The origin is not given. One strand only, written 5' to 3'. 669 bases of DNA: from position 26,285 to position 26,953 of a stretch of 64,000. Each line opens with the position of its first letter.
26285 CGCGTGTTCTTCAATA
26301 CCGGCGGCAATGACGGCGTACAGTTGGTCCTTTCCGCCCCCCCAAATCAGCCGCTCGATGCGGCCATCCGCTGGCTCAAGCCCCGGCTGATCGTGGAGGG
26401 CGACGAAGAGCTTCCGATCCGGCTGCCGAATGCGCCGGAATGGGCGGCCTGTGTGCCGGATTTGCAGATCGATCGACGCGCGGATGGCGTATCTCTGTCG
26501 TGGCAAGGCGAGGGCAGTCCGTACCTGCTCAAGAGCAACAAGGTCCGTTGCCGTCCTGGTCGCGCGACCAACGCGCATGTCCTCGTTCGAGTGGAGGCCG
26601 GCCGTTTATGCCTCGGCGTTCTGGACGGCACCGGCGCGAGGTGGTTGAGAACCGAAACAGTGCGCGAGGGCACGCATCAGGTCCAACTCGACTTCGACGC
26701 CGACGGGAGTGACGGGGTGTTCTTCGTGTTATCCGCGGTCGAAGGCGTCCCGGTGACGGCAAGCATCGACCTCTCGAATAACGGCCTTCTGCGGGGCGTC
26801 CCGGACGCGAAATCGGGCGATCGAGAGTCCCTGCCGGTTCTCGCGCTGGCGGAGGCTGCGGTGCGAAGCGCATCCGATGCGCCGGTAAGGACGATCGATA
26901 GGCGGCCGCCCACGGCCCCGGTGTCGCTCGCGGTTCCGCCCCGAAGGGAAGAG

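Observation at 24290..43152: One ~100-aa module recurs in at least four different enzymes of the locus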

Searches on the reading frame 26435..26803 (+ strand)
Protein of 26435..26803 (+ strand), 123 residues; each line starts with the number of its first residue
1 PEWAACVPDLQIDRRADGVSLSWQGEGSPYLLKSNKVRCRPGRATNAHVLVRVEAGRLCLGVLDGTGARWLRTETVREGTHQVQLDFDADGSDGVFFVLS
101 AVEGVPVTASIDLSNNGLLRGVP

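Call 14: find_homologous_proteins(query=A1, max_evalue=0.001)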
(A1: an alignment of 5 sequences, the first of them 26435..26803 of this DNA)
Query A1 (5 sequences): 1653 candidates shared short words with the query, none scored E <= 0.001.

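Call 19: search_solved_structures(query=A1, max_evalue=10, show_alignments=2)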
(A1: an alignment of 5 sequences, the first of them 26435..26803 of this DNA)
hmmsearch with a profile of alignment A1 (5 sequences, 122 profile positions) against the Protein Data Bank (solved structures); distinct sequences matched with E-value up to 10: 1.
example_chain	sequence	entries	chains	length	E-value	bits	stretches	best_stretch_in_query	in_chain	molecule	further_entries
9do2_H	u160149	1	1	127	1.7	11.8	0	5-58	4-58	Fab-1664 heavy chain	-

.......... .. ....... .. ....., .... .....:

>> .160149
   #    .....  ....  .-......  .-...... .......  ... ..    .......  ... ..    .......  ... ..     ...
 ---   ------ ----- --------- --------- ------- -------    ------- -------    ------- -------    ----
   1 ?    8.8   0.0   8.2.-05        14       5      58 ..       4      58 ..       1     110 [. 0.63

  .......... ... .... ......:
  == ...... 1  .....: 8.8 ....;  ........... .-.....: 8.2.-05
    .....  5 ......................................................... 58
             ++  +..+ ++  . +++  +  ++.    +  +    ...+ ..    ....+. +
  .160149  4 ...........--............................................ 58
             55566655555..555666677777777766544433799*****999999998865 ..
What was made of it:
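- Tried and rejected: Nothing was found (best E = 1.7, an antibody chain; call 19).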

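Call 22: search_protein_representatives(alignment_id=A1)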
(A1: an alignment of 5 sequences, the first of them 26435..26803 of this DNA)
Query: 5 sequences, 122 profile positions. Proteins with E-value up to 0.001 (for the whole library): 440; up to 1e-10: 112; up to 1e-30: 10. The best 150 are listed.
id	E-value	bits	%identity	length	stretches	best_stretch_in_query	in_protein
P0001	1.0e-57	209.5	-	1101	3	2-119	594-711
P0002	2.9e-56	204.8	-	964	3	2-117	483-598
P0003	7.1e-40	151.9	-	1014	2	2-113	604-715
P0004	4.7e-39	149.2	-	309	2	4-120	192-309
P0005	1.9e-36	140.8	-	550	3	3-116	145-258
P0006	1.7e-34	134.5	-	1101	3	14-108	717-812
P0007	5.0e-34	133.0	-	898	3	2-102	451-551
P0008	2.0e-32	127.8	-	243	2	1-116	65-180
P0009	3.2e-32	127.1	-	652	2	2-114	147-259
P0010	2.2e-31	124.5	-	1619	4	13-112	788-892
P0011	1.5e-30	121.8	-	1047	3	2-113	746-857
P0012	3.8e-30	120.5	-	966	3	12-122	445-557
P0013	6.6e-27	110.0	-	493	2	2-114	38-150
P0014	1.9e-26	108.5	-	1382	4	2-113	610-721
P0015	3.6e-26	107.6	-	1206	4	10-112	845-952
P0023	6.4e-23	97.1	-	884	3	3-118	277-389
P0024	1.6e-22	95.8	-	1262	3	15-106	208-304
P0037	1.8e-18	82.8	-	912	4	10-122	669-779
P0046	2.3e-16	76.0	-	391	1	5-119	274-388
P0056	1.6e-15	73.3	-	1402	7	41-117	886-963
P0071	5.9e-14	68.2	-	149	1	4-118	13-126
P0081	4.4e-13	65.4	-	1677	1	7-120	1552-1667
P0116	1.9e-10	56.9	-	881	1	3-119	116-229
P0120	3.3e-10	56.1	-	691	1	5-120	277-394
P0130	1.5e-09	54.0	-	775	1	3-110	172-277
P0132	2.0e-09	53.6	-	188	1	7-118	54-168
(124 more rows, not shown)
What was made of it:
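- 440 representatives at E<=1e-3 and 112 at E<=1e-10 among 1.84 billion proteins (call 22).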

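Call 28: search_protein_families(library=pfam, alignment_id=A2, max_evalue=0.0001)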
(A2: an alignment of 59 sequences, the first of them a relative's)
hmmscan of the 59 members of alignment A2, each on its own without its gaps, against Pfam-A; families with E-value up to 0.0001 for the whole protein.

A. member 1, P0001 (1101 aa): 2 families
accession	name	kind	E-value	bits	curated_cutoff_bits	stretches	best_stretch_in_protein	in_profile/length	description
PF13186.11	SPASM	-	2.3e-12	47.5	21.5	1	969-1038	1-67/67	Iron-sulfur cluster-binding domain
PF04055.27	Radical_SAM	-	1.8e-10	41.7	29.5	1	206-336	3-140/166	Radical SAM superfamily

B. families by the number of members that match (of 59 scanned): 21 families
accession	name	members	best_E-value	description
PF13186.11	SPASM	29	6.2e-13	Iron-sulfur cluster-binding domain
PF04055.27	Radical_SAM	28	7.3e-18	Radical SAM superfamily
PF13489.12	Methyltransf_23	2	8.5e-39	Methyltransferase domain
PF08241.18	Methyltransf_11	2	4.6e-19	Methyltransferase domain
PF13649.12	Methyltransf_25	2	5.2e-16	Methyltransferase domain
PF08242.18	Methyltransf_12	2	8.4e-15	Methyltransferase domain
PF13847.12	Methyltransf_31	2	7.6e-13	Methyltransferase domain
PF02018.23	CBM_4_9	2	3.1e-06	Carbohydrate binding domain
PF00386.27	C1q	2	2.6e-05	C1q domain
PF08238.18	Sel1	1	5e-21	Sel1 repeat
PF25816.1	RamC_N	1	2.8e-20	RamC, N-terminal domain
PF00534.26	Glycos_transf_1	1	5.2e-14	Glycosyl transferases group 1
PF13692.12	Glyco_trans_1_4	1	2.8e-13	Glycosyl transferases group 1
PF13439.12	Glyco_transf_4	1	9.3e-10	Glycosyltransferase Family 4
PF13524.12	Glyco_trans_1_2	1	2.4e-08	Glycosyl transferase-like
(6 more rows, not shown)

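Call 29: search_protein_families(library=pfam, alignment_id=A3, max_evalue=0.0001)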
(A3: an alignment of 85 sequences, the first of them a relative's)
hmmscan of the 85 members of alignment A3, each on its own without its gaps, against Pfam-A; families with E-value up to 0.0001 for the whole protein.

A. member 1, P0060 (329 aa): 0 families

B. families by the number of members that match (of 85 scanned): 31 families (the first 25 are shown)
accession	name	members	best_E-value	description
PF13186.11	SPASM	21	1.8e-13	Iron-sulfur cluster-binding domain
PF04055.27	Radical_SAM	13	4.1e-19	Radical SAM superfamily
PF13649.12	Methyltransf_25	10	5.8e-18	Methyltransferase domain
PF08242.18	Methyltransf_12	9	5.8e-15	Methyltransferase domain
PF08241.18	Methyltransf_11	8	9.5e-24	Methyltransferase domain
PF13489.12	Methyltransf_23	8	2e-23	Methyltransferase domain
PF13847.12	Methyltransf_31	5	2.7e-14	Methyltransferase domain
PF13231.12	PMT_2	3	2.9e-11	Dolichyl-phosphate-mannose-protein mannosyltransferase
PF08240.17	ADH_N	3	1.1e-05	Alcohol dehydrogenase GroES-like domain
PF00107.32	ADH_zinc_N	2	2.1e-15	Zinc-binding dehydrogenase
PF01607.29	CBM_14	1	5.2e-108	Chitin binding Peritrophin-A domain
PF03160.20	Calx-beta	1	2.7e-66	Calx-beta domain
PF08238.18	Sel1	1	9.4e-26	Sel1 repeat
PF01408.29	GFO_IDH_MocA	1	2.8e-20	Oxidoreductase family, NAD-binding Rossmann fold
PF13692.12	Glyco_trans_1_4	1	2.9e-18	Glycosyl transferases group 1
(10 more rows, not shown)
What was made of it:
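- Fusion partners among the 144 best representatives (calls 28, 29).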

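Call 35: find_homologous_proteins(query=A4, max_evalue=0.00001)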
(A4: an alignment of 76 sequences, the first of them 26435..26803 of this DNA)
Query A4 (76 sequences) (123 aa, profile of the alignment): 2 proteins with E <= 0.00001 among 1892 candidates.
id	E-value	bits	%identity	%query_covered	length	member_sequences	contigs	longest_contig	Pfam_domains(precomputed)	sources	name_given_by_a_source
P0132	5.2e-17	80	-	-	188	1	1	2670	-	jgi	jgi:hypothetical protein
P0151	3.3e-15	74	-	-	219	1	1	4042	-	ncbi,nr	ncbi:MAG TPA: hypothetical protein VG271_02280, partial [Beijerinckiaceae bacterium]|nr:hypothetical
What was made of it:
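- Tried and rejected: Searching with the five-copy profile and then with a 76-sequence profile returned 0 and 2 proteins (calls 14, 35).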

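Call 36: list_cluster_members(proteins=[P0004, P0001, P0116, P0120, P0130, P0023, P0081, P0132, P0046, P0010])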
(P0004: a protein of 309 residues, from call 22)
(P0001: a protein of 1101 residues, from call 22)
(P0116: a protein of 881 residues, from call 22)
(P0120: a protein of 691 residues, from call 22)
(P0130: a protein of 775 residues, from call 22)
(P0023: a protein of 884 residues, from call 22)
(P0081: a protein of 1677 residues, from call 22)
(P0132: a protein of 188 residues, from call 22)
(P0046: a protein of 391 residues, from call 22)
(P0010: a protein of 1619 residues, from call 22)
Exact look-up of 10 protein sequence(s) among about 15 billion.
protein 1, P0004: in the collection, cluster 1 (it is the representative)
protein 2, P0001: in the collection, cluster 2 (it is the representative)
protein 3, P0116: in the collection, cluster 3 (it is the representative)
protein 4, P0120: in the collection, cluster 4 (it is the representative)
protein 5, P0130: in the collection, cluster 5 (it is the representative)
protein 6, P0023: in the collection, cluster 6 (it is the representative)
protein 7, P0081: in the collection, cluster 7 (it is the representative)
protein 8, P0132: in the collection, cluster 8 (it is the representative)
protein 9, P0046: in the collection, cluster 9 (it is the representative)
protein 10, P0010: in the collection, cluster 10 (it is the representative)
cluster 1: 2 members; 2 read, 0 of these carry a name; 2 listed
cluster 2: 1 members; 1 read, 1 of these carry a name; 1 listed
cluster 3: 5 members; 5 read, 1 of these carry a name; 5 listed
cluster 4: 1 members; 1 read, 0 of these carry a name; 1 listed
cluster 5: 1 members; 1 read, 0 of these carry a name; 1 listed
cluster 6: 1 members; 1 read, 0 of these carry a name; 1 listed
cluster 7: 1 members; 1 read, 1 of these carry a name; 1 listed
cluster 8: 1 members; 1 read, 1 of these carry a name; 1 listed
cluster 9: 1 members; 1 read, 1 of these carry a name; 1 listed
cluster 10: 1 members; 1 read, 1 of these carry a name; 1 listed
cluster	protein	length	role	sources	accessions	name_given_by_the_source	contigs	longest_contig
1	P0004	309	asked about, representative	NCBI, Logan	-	-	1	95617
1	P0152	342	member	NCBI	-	-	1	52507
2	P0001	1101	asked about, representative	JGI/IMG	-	radical SAM protein with 4Fe4S-binding SPASM domain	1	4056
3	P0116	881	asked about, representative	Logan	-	-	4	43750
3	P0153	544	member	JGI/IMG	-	predicted dehydrogenase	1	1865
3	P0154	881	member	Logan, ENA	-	-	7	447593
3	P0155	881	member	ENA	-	-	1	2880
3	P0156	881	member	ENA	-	-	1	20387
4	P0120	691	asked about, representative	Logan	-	-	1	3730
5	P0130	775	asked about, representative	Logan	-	-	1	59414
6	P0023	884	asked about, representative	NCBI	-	-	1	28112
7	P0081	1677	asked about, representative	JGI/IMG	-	hypothetical protein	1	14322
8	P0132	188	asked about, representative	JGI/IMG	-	hypothetical protein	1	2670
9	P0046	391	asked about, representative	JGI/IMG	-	SAM-dependent methyltransferase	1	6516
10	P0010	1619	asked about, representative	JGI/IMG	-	hypothetical protein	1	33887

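Call 38: find_encoding_contigs(protein=P0004, flank=3000, max_places=3)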
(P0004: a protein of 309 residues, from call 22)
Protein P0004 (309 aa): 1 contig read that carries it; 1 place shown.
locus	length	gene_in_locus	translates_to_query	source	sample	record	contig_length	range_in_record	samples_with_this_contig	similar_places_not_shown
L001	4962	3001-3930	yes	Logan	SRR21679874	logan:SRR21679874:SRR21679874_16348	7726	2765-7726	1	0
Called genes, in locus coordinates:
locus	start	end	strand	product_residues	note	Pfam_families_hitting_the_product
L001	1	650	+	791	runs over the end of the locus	PF13489:Methyltransf_23, PF08241:Methyltransf_11, PF08242:Methyltransf_12, PF13649:Methyltransf_25, PF13847:Methyltransf_31 (weak)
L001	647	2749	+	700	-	PF13649:Methyltransf_25 (weak), PF13847:Methyltransf_31 (faint), PF13489:Methyltransf_23, PF08241:Methyltransf_11 (weak), PF08242:Methyltransf_12 (weak)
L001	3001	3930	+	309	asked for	PF06990:Gal-3-0_sulfotr (weak)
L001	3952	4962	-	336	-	?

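Call 41: predict_structure(alignment_id=A4)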
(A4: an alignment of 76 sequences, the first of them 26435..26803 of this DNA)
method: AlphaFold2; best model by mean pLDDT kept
length: 123 residues; sequences in the alignment: 76
mean_pLDDT: 94.0   pTM: 0.86
mean pLDDT of the five models: 94.0, 94.0, 93.7, 93.6, 92.6
residues with pLDDT >= 90: 109; 70-90: 11; 50-70: 1; < 50: 2
segments of 3 or more residues with pLDDT < 50: none
pLDDT, mean of each block of 10 residues (from residue 1): 94 95 95 96 95 98 97 98 97 97 95 87 45
secondary structure, 60 per line:
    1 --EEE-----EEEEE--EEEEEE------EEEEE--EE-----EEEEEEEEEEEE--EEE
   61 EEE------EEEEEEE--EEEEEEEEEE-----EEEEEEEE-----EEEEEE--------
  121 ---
elements in order: E3-5 E11-15 E18-23 E30-34 E44-55 E58-63 E70-76 E79-88 E94-101 E107-112
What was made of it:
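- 26441..26779 (+): Module copy rSAM_4, a canonical copy. This is the sequence that was modelled. The AF2 model has pLDDT 94.0, pTM 0.86 and ten beta-strands (call 41).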

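Call 44: fold_search(model_id=the predicted structure, library=pdb)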
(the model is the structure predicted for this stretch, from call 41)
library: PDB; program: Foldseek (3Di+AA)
matches with E <= 10: 1897; with E <= 0.001: 35
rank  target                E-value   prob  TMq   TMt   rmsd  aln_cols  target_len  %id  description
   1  8xmz_A                3.5e-05  1.00  0.61  0.55   4.2       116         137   16  Crystal structure of a novel porphyran-binding carbohydrate binding module (released 2024-01-17)
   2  4bj0_A                6.3e-05  1.00  0.65  0.51   3.7       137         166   13  Xyloglucan binding module (CBM4-2 X2-L110F) in complex with branched xyloses (released 2014-04-23)
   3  3jxs_A                7.0e-05  1.00  0.64  0.50   4.1       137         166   12  Crystal structure of XG34, an evolved xyloglucan binding CBM (released 2009-10-27)
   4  1k42_MODEL_1_A        1.0e-04  1.00  0.65  0.50   3.9       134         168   14  The Solution Structure of the CBM4-2 Carbohydrate Binding Module from a Thermostable Rhodothermus marinus Xyla (released 2002-05-29)
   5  9i0y_a                1.1e-04  1.00  0.41  0.44  13.0       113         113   19  Recombinant Ena2A fibers (released 2025-03-12)
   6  9i0y_0                1.1e-04  1.00  0.41  0.43  13.0       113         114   19  Recombinant Ena2A fibers (released 2025-03-12)
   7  2y6j                  1.2e-04  1.00  0.65  0.50   3.7       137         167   13  X-2 engineered mutated CBM4-2 Carbohydrate Binding Module from a Thermostable Rhodothermus marinus Xylanase (released 2012-03-07)
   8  6xwv_D                1.6e-04  1.00  0.42  0.42   7.8       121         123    8  Crystal structure of drosophila melanogaster CENP-C bound to CAL1 (released 2020-04-01)
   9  1gui_A                1.7e-04  1.00  0.63  0.52   3.5       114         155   10  CBM4 structure and function (released 2002-09-26)
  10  3k4z_A                2.0e-04  1.00  0.62  0.32   4.3       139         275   11  Crystal Structure of the Cellulosomal CBM4 from Clostridium thermocellum Cellulase CbhA (released 2010-07-28)
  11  6xwv_A                2.0e-04  1.00  0.47  0.44   5.1       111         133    9  Crystal structure of drosophila melanogaster CENP-C bound to CAL1 (released 2020-04-01)
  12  6xwv_C                2.3e-04  1.00  0.44  0.42   7.6       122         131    7  Crystal structure of drosophila melanogaster CENP-C bound to CAL1 (released 2020-04-01)
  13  2y6k_A                2.4e-04  1.00  0.66  0.51   3.7       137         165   13  Xylotetraose bound to X-2 engineered mutated CBM4-2 Carbohydrate Binding Module from a Thermostable Rhodothermus marin (released 2012-03-07)
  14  2y64_A                2.7e-04  1.00  0.66  0.51   3.7       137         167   13  Xylopentaose binding mutated (X-2 L110F) CBM4-2 Carbohydrate Binding Module from a Thermostable Rhodothermus marinus X (released 2012-03-07)
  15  6o2k_A                3.2e-04  1.00  0.44  0.41   6.7       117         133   10  Drosophila melanogaster CENP-C cupin domain (released 2019-08-21)
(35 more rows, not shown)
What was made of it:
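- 26441..26779 (+): Foldseek finds CBM neighbours with TM 0.61-0.66 (call 44).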

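Call 47: search_protein_families(library=pfam, proteins=[P0010, P0015, P0024, P0056, P0006, P0012, P0014, P0037], max_evalue=0.01)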
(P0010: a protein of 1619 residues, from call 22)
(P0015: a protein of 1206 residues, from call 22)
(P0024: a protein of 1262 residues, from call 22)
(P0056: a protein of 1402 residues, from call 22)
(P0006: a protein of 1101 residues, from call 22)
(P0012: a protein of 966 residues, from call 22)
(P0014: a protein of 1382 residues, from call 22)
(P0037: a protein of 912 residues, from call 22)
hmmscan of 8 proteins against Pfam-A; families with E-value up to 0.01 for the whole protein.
P0010 (1619 aa): 1 family
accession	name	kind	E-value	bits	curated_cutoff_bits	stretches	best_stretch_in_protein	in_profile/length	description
PF23739.1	HTH_72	-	0.0055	17.1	27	0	531-556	15-40/70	HTH 3-helical bundle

P0015 (1206 aa): 1 family
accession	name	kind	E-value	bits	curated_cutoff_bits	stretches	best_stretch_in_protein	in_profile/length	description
PF00386.27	C1q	-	2.6e-05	24.9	23.7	0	541-617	32-108/127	C1q domain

P0024 (1262 aa): 3 families
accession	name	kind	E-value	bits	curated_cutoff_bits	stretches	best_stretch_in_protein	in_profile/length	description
PF08238.18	Sel1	-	5e-21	74.8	30.7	0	1149-1181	3-36/36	Sel1 repeat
PF24575.1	TPR_Slam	-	2.2e-05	25.2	35.2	0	1008-1044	4-40/104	Surface lipoprotein assembly modifier, N-terminal TPR repeats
PF12445.13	FliC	-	0.0069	17.2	23.2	0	306-364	51-106/127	Flagellin protein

P0056 (1402 aa): 0 families

P0006 (1101 aa): 1 family
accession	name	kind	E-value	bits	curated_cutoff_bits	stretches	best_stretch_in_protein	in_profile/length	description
PF23722.1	Beta-sand_DEX1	-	0.0033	18.4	27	0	904-966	35-97/99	DEX1 beta-sandwich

P0012 (966 aa): 0 families

P0014 (1382 aa): 3 families
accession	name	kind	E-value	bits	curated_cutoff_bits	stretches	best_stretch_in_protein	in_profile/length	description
PF04055.27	Radical_SAM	-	8.4e-10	39.5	29.5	1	210-368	3-165/166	Radical SAM superfamily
PF13186.11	SPASM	-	2.2e-09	37.9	21.5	1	1259-1327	1-66/67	Iron-sulfur cluster-binding domain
PF18099.7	CBM_35_2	-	0.0018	18.7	23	0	669-707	18-59/112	Carbohydrate binding module (family 35)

P0037 (912 aa): 0 families
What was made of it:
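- Closest known: C1q/TNF-like jelly-roll heads. Same: Pfam C1q overlaps one module at E = 2.6e-5 (P0015, call 47).
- Pfam C1q weakly hits one module (call 47).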

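Call 48: find_encoding_contigs(protein=P0132, flank=3000, max_places=3)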
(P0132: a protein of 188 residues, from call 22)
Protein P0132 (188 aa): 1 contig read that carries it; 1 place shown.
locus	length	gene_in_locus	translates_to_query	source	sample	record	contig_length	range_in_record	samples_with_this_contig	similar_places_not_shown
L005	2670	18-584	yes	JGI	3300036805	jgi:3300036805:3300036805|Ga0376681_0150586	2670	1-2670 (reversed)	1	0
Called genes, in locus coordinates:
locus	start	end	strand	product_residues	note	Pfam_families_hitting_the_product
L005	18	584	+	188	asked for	-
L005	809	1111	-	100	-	-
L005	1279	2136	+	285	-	PF13489:Methyltransf_23, PF08241:Methyltransf_11, PF08242:Methyltransf_12, PF13649:Methyltransf_25 (weak), PF13847:Methyltransf_31 (faint)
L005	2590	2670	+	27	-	?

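Call 79: search_protein_families(library=pfam, alignment_id=A4, max_evalue=0.1)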
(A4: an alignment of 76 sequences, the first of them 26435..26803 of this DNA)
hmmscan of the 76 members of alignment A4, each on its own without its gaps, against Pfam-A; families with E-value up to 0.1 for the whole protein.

A. member 1, window:26435-26803:+ (123 aa): 0 families

B. families by the number of members that match (of 76 scanned): 16 families
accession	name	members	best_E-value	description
PF02018.23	CBM_4_9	2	0.0073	Carbohydrate binding domain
PF06153.16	CdAMP_rec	1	0.00035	Cyclic-di-AMP receptor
PF18099.7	CBM_35_2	1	0.00045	Carbohydrate binding module (family 35)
PF13953.12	PapC_C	1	0.0071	PapC C-terminal domain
PF23157.1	DUF7055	1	0.017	Domain of unknown function (DUF7055)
PF21602.3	GldM_3rd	1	0.026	GldM third domain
PF24890.1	ALN_composite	1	0.032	Allantoinase, composite domain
PF21009.2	SBSN_GxHH_rpt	1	0.034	Suprabasin, GxHH repeat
PF12019.13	GspH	1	0.035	Type II transport protein GspH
PF02823.21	ATP-synt_DE_N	1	0.043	ATP synthase, Delta/Epsilon chain, beta-sandwich domain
PF05688.17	BIg21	1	0.043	Bacterial Immunoglobulin-like 21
PF10748.14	HofP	1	0.06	DNA utilization proteins HofP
PF16353.11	LacZ_4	1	0.066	Beta-galactosidase, domain 4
PF21483.2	CdiA_helical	1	0.069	Toxin CdiA-like, helical domain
PF13349.12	DUF4097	1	0.095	Toastrack DUF4097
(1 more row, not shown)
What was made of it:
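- Closest known: Type-B carbohydrate-binding modules of the beta-jelly-roll class. Same: There are faint sequence matches of Pfam CBM_4_9 and CBM_35_2 to a few modules (calls 47, 79).
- There are faint direct Pfam signals from CBM_4_9 and CBM_35_2 on isolated modules (calls 47, 79).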
